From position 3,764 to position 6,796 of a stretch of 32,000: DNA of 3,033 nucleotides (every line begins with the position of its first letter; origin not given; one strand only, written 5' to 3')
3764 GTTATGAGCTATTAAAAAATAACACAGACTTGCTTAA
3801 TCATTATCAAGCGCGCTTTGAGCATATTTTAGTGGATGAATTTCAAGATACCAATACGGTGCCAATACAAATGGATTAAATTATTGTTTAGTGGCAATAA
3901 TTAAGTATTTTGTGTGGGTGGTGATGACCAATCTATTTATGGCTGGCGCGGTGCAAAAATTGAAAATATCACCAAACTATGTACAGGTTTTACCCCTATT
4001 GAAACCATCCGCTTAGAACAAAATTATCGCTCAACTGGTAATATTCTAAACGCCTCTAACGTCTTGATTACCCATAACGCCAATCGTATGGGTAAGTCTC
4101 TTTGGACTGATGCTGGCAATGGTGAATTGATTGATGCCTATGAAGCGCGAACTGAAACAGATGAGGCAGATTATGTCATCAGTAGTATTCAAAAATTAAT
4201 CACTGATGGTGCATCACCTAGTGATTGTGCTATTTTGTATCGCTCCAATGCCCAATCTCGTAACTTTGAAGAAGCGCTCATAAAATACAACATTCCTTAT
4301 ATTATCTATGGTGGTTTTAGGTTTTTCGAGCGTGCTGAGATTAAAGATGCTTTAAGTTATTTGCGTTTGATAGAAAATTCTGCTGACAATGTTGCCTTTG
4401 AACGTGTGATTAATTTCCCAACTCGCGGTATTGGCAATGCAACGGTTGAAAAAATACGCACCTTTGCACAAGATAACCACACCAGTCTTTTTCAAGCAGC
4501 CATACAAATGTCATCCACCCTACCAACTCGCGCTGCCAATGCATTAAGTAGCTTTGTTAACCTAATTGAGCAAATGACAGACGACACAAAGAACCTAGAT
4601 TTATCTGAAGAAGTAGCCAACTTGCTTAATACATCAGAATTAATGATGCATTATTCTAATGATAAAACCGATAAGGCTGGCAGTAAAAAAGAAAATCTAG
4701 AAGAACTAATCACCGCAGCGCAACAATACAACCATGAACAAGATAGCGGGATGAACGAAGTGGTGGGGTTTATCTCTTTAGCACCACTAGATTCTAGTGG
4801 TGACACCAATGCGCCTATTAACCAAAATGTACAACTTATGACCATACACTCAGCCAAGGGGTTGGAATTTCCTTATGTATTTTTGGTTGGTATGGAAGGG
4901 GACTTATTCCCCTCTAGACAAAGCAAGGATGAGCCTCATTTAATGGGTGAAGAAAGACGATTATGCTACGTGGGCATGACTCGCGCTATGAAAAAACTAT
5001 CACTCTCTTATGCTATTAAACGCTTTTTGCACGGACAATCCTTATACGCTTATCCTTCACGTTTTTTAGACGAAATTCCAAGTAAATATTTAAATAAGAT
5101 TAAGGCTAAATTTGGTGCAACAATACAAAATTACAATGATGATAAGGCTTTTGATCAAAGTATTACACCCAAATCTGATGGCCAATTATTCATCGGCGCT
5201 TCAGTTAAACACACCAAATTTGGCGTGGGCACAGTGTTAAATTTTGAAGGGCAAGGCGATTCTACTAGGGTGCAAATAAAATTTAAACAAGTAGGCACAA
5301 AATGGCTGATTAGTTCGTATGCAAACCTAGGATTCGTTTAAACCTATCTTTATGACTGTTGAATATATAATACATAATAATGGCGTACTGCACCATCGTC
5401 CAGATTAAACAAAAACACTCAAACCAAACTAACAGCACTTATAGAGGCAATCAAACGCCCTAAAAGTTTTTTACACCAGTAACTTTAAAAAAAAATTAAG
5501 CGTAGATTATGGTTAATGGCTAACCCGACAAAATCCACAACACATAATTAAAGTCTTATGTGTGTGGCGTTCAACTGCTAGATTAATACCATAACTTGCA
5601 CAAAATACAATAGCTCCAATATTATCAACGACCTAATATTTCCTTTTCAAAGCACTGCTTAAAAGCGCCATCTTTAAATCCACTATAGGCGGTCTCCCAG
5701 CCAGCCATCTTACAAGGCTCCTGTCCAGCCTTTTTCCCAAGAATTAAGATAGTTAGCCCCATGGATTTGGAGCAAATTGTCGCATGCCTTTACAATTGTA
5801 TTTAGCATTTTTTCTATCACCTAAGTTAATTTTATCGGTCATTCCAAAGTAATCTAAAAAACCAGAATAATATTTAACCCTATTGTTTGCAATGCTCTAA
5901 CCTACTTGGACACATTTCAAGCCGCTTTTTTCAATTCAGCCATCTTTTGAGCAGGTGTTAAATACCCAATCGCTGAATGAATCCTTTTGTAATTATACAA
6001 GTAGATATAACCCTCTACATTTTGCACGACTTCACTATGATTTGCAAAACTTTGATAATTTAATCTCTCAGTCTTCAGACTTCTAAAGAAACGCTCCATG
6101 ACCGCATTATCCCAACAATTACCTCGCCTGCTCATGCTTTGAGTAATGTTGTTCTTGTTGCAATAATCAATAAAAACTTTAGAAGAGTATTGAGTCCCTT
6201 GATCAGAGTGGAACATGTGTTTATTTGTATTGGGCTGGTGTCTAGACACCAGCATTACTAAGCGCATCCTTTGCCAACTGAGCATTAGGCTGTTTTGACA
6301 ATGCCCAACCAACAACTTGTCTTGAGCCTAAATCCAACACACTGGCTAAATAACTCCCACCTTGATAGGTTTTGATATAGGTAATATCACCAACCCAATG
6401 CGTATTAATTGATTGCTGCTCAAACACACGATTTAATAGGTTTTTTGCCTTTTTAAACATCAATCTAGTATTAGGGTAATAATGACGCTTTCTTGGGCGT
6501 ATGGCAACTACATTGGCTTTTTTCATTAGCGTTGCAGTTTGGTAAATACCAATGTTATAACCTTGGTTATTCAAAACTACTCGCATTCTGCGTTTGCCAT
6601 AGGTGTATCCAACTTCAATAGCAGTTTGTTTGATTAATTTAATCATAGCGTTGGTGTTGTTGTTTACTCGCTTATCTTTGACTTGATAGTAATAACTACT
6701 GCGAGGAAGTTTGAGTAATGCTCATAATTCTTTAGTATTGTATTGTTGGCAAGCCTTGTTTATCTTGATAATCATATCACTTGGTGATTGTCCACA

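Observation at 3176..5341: uvrD (DNA helicase II) is a multi-hit pseudogene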

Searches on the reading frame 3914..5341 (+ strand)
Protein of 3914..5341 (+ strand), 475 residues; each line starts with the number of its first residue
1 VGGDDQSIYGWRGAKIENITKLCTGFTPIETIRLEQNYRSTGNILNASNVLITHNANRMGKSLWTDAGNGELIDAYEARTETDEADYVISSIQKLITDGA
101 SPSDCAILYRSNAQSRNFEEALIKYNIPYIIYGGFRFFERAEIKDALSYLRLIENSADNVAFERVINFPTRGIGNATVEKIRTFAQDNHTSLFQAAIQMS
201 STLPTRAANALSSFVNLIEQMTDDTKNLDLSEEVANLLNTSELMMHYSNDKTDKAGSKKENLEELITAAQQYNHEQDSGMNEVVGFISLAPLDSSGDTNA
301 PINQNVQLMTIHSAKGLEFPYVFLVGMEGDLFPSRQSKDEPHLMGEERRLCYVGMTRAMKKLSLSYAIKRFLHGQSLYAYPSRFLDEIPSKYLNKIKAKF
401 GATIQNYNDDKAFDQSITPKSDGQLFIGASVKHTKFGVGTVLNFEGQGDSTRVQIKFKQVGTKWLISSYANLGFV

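Call 7: search_solved_structures(query=window:3914-5338:+, show_alignments=1)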
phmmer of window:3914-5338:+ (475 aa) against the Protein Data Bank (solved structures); distinct sequences matched with E-value up to 0.001: 22.
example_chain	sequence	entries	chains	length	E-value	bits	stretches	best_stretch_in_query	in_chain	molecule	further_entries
2is1_A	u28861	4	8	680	1.9e-120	405.8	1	2-407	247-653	DNA helicase II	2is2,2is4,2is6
3lfu_A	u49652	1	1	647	6.3e-120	404.1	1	2-397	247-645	DNA helicase II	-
1pjr_A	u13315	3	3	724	5.7e-96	325.1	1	2-471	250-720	PCRA | ATP-DEPENDENT HELICASE PCRA | HELICASE PCRA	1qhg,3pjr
9dci_A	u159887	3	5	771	7.6e-79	268.7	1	2-470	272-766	ATP-dependent DNA helicase UvrD1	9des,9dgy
4c2t_A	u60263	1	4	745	1.5e-76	261.1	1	2-472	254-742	DNA HELICASE II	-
1uaa_A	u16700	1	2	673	3.4e-73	250.1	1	2-391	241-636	PROTEIN (ATP-DEPENDENT DNA HELICASE REP.)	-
4c2u_A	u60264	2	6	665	5.1e-70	239.6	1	2-390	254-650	DNA HELICASE II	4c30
2pjr_A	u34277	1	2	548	1.4e-61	211.8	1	2-287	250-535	PROTEIN (HELICASE PCRA)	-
1qhh_B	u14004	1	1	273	1e-50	176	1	2-189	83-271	PROTEIN (PCRA (SUBUNIT))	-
1qhh_D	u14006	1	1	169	6.9e-29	104.1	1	306-471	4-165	PROTEIN (PCRA (SUBUNIT))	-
2pjr_B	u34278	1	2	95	2.8e-22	82.3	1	306-393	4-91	PROTEIN (HELICASE PCRA)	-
6ppr_B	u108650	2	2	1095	5.1e-13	51.8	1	2-174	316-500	UvrD/REP helicase | DNA 3'-5' helicase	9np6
6ppu_B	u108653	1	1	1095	5.1e-13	51.8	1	2-174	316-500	UvrD/REP helicase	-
3u44_A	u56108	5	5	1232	2.9e-12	49.3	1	104-328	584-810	ATP-dependent helicase/nuclease subunit A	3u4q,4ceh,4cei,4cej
7sjr_B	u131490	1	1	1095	4.5e-11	45.4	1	2-174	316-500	DNA helicase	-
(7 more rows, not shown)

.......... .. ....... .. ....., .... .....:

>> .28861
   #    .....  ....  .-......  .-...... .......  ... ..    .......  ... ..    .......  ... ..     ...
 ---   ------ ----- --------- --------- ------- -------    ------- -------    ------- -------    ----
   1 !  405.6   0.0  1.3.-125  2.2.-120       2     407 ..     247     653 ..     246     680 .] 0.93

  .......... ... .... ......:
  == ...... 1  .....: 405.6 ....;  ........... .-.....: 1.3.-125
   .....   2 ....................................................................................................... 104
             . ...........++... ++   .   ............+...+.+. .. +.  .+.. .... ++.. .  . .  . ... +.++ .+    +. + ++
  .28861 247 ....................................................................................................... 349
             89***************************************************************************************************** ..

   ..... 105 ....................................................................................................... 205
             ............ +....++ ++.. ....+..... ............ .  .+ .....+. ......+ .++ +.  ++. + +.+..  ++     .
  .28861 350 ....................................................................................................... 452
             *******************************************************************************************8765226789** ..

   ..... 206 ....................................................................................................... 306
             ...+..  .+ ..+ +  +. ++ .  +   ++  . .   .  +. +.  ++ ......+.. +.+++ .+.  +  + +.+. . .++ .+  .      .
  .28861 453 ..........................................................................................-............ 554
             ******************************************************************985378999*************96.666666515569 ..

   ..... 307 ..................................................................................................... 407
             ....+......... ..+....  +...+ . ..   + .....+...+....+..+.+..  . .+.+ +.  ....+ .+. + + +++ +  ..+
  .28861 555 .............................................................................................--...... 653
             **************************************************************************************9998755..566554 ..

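Call 8: search_protein_families(library=ncbifam, proteins=[window:3914-5338:+])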
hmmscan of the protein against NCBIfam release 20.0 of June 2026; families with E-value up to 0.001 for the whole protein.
window:3914-5338:+ (475 aa): 13 families
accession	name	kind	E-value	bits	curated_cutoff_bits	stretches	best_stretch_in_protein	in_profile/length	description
NF008743.0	PRK11773.1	equivalog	3.3e-186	620.8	965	1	2-473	247-718/720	DNA helicase II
TIGR01075.1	uvrD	equivalog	2.2e-178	594.8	1144.45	1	2-472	242-714/715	DNA helicase II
TIGR01073.1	pcrA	equivalog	6.8e-141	471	911.2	1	2-472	243-724/725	DNA helicase PcrA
TIGR01074.1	rep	equivalog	1.7e-110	370.3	951.45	1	2-398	240-643/668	DNA helicase Rep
NF008172.0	PRK10919.1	equivalog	4.7e-84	282.9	1168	1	2-394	241-639/673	DNA helicase Rep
TIGR02785.1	addA_Gpos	equivalog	3.8e-29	101.2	707.65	1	103-329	577-807/1234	helicase-exonuclease AddAB subunit AddA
NF010487.0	PRK13909.1-4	equivalog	1.3e-16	60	759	1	2-151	370-524/924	RecB-like helicase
TIGR00609.1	recB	equivalog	2.9e-15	55.5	696.05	1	102-367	544-813/1175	exodeoxyribonuclease V subunit beta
NF010485.0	PRK13909.1-2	equivalog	3e-14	52.2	650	1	3-325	375-630/909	RecB-like helicase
NF008276.0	PRK11054.1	equivalog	7.2e-12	44.6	543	1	304-366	587-661/684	DNA helicase IV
TIGR02784.1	addA_alphas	equivalog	2e-11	43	860.75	1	143-336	625-807/1138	double-strand break repair helicase AddA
TIGR02773.1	addB_Gpos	equivalog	3.4e-06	25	903.7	0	63-131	296-366/1159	helicase-exonuclease AddAB subunit AddB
NF041464.1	HelD_BACSU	equivalog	2.6e-05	22.3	419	0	3-123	580-694/779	RNA polymerase recycling motor HelD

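Call 9: find_related_loci(query=window:3914-5338:+, collection=genome_contigs, flank=10000)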
Query window:3914-5338:+ (475 aa) in genome_contigs; peptide patterns used: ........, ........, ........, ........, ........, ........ (x = any residue, [..] = any of these).
600 stretches matched a pattern (row limit reached: there are more); 589 encode a relative of the query (tblastn E <= 1e-3); the best 80 are kept; 80 distinct loci.
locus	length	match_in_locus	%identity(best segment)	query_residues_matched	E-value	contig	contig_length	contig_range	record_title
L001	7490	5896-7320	76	1-475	0e+0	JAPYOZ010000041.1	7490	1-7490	MAG: Gammaproteobacteria bacterium isolate MOW.metabat2.77 MOW_8405_length_7490_cov_871.105178, whole genome shotgun seq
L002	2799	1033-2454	63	1-472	0e+0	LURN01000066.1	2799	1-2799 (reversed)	MAG: Candidatus Thioglobus sp. REDSEA-S12_B1 scaffold66, whole genome shotgun sequence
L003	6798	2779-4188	50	1-472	3e-152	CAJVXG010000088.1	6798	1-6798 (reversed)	MAG TPA_asm: uncultured Gammaproteobacteria bacterium isolate DRR093004_bin.38_MetaBAT_v2.12.1_MAG genome assembly, cont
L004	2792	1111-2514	48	1-472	3e-160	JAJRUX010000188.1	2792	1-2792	MAG: Gammaproteobacteria bacterium isolate Dive96_bin10.247 k141_4304240, whole genome shotgun sequence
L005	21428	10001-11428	49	1-472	9e-148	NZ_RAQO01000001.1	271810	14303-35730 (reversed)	Alginatibacterium sediminis strain ALS 81 1K03482_S43_L002_R1_001__paired__contig_1, whole genome shotgun sequence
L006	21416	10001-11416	49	1-474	5e-147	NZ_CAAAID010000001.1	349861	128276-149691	Legionella nagasakiensis strain JCM 15315, whole genome shotgun sequence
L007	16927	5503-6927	48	1-472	8e-147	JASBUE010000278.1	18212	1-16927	MAG: Candidatus Tenderia sp. isolate BWSM_60 k141_1433098, whole genome shotgun sequence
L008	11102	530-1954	48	1-470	1e-146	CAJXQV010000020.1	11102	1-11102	MAG TPA_asm: uncultured Chromatiales bacterium isolate SRR3933334_bin.10_MetaBAT_v2.12.1_MAG genome assembly, contig: NO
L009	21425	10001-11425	48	1-472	3e-145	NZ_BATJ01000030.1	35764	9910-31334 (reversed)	Vibrio proteolyticus NBRC 13287, whole genome shotgun sequence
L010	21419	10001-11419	50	1-473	2e-145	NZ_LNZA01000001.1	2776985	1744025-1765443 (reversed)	Legionella tucsonensis strain ATCC 49180 Ltuc_ctg001, whole genome shotgun sequence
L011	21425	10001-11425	49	1-472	3e-145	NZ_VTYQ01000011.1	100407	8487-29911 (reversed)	Vibrio sp. RE88 scaffold_10, whole genome shotgun sequence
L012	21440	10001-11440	47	1-475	1e-144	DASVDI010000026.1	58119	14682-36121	MAG TPA_asm: Gammaproteobacteria bacterium isolate SMAG_U2029 k141_282162, whole genome shotgun sequence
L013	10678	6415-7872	49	1-472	5e-145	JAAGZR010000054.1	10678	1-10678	MAG: Aliivibrio sp. isolate Ust_30 UstG_CONTIG211925, whole genome shotgun sequence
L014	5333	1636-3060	47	1-472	4e-146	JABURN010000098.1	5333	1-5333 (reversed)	MAG: Methylophaga sp. isolate Bin_16 NODE_2608_length_5333_cov_8.63282, whole genome shotgun sequence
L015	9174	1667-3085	50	1-472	2e-144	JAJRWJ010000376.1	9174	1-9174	MAG: Gammaproteobacteria bacterium isolate Dive96_bin2.171 k141_3006679, whole genome shotgun sequence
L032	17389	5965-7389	89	1-475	0e+0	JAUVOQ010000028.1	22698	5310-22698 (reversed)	MAG: Candidatus Ruthturnera sp. isolate CSMAG_640 CSMAG_640_k141_879959_length_22698_cov_24.4908, whole genome shotgun s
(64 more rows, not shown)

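Call 26: find_encoding_contigs(protein=window:3914-5341:+, flank=10000, max_places=10)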
Protein window:3914-5341:+ (475 aa): no gene with exactly this product is on record in the collection.

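Call 27: find_homologous_proteins(query=window:3914-5338:+, max_evalue=1e-100)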
Query window:3914-5338:+ (475 aa): 7983 proteins with E <= 1e-100 among 8000 candidates; the best 120 are listed.
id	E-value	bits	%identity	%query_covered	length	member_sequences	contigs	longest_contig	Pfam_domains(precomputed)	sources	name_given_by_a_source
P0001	1.9e-280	948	90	100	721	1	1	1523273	PF13538.13,PF21196.4,PF13361.13,PF13245.13,PF00580.28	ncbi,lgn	-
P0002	1.6e-279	945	89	100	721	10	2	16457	PF13538.13,PF21196.4,PF13361.13,PF13245.13,PF00580.28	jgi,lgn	jgi:DNA helicase-2/ATP-dependent DNA helicase PcrA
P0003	5.6e-279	943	90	99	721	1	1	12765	PF13538.13,PF21196.4,PF13604.13,PF13361.13,PF13245.13,PF00580.28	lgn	-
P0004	1.0e-278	942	89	100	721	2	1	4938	PF13538.13,PF21196.4,PF13361.13,PF13245.13,PF00580.28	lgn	-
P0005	1.7e-276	935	89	100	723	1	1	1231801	PF13538.13,PF21196.4,PF13361.13,PF13245.13,PF00580.28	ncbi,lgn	-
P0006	2.4e-272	921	88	100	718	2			PF13538.13,PF21196.4,PF13361.13,PF13245.13,PF00580.28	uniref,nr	uniref:DNA 3'-5' helicase n=1 Tax=Calyptogena fausta symbiont TaxID=596094 RepID=A0A1Q2SS98_UNCXX|nr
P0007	9.7e-271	916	87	100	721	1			PF13538.13,PF13086.13,PF21196.4,PF13361.13,PF13245.13,PF00580.28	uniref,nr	uniref:DNA 3'-5' helicase n=1 Tax=Pliocardia stearnsii symbiont TaxID=596092 RepID=A0A1Q2SSB3_UNCXX|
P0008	1.9e-270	915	86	100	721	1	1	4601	PF13538.13,PF21196.4,PF13361.13,PF13245.13,PF00580.28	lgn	-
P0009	3.8e-269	911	87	100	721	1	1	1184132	PF13538.13,PF21196.4,PF13361.13,PF13245.13,PF00580.28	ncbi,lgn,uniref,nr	uniref:DNA 3'-5' helicase n=1 Tax=Calyptogena pacifica symbiont TaxID=882653 RepID=A0A2Z5R9A5_UNCXX|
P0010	1.6e-265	899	85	100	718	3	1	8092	PF13538.13,PF21196.4,PF13361.13,PF13245.13,PF00580.28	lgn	-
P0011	9.1e-253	857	80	100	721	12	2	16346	PF13538.13,PF21196.4,PF13604.13,PF13361.13,PF13245.13,PF00580.28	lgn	-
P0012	1.4e-252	856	79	100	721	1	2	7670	PF13538.13,PF21196.4,PF13604.13,PF13361.13,PF13245.13,PF00580.28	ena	-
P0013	1.2e-251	853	80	100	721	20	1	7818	PF13538.13,PF21196.4,PF13604.13,PF13361.13,PF13245.13,PF00580.28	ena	-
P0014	2.4e-251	852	80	100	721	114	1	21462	PF13538.13,PF01443.25,PF21196.4,PF13604.13,PF13361.13,PF13245.13,PF00580.28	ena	-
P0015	4.7e-251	851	79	100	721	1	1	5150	PF13538.13,PF21196.4,PF13604.13,PF13361.13,PF13245.13,PF00580.28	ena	-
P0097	2.2e-246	836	94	85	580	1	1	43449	PF13538.13,PF13361.13,PF13245.13,PF00580.28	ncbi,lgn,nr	ncbi:MAG: ATP-dependent DNA helicase UvrD/PcrA [Candidatus Ruthia sp. Asou_11_S2]|nr:ATP-dependent D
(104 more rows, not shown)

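Call 28: find_encoding_contigs(protein=P0097, flank=10000, max_places=5)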
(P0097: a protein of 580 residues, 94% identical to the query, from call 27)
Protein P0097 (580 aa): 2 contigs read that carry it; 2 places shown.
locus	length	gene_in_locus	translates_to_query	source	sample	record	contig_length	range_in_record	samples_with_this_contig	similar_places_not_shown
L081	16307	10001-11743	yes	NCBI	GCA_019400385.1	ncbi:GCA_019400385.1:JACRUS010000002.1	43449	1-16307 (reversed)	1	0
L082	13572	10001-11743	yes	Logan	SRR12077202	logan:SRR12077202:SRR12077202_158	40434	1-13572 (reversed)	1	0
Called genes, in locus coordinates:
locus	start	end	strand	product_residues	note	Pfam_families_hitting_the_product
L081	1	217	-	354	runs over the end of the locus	-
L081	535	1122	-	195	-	PF06181:Urate_ox_N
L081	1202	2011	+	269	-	PF01149:Fapy_DNA_glyco, PF06831:H2TH, PF06827:zf-FPG_IleRS (weak)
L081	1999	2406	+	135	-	PF00717:Peptidase_S24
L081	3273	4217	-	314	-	PF00849:PseudoU_synth_2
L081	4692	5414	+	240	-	PF00753:Lactamase_B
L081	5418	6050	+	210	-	PF01467:CTP_transf_like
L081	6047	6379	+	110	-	PF02410:RsfS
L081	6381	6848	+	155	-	PF02590:SPOUT_MTase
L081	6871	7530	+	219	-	PF02798:GST_N, PF13417:GST_N_3, PF22441:CLIC-like_N (weak), PF13409:GST_N_2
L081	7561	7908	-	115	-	PF03960:ArsC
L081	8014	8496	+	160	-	PF00578:AhpC-TSA, PF08534:Redoxin, PF00085:Thioredoxin, PF13905:Thioredoxin_8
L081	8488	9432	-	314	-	PF04055:Radical_SAM (weak), PF13353:Fer4_12 (weak)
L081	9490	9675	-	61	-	-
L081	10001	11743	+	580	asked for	PF00580:UvrD-helicase, PF13245:AAA_19 (weak), PF13361:UvrD_C, PF13538:UvrD_C_2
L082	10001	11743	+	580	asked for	PF00580:UvrD-helicase, PF13245:AAA_19 (weak), PF13361:UvrD_C, PF13538:UvrD_C_2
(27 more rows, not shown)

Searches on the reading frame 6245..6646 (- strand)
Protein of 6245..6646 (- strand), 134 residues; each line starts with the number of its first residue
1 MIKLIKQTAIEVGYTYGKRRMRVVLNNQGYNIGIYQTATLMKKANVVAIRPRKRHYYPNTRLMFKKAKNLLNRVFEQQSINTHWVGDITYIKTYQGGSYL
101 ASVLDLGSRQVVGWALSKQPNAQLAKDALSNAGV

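Call 15: search_protein_families(library=pfam, proteins=[window:6245-6646:-], max_evalue=0.01)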
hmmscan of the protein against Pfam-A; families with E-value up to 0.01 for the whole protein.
window:6245-6646:- (134 aa): 2 families
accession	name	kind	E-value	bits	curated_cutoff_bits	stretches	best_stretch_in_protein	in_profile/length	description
PF00665.32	rve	-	5.4e-11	43.1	32.6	1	81-132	5-58/102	Integrase core domain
PF13276.12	HTH_21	-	6.3e-09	36.4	28.1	1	3-54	8-60/60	HTH-like domain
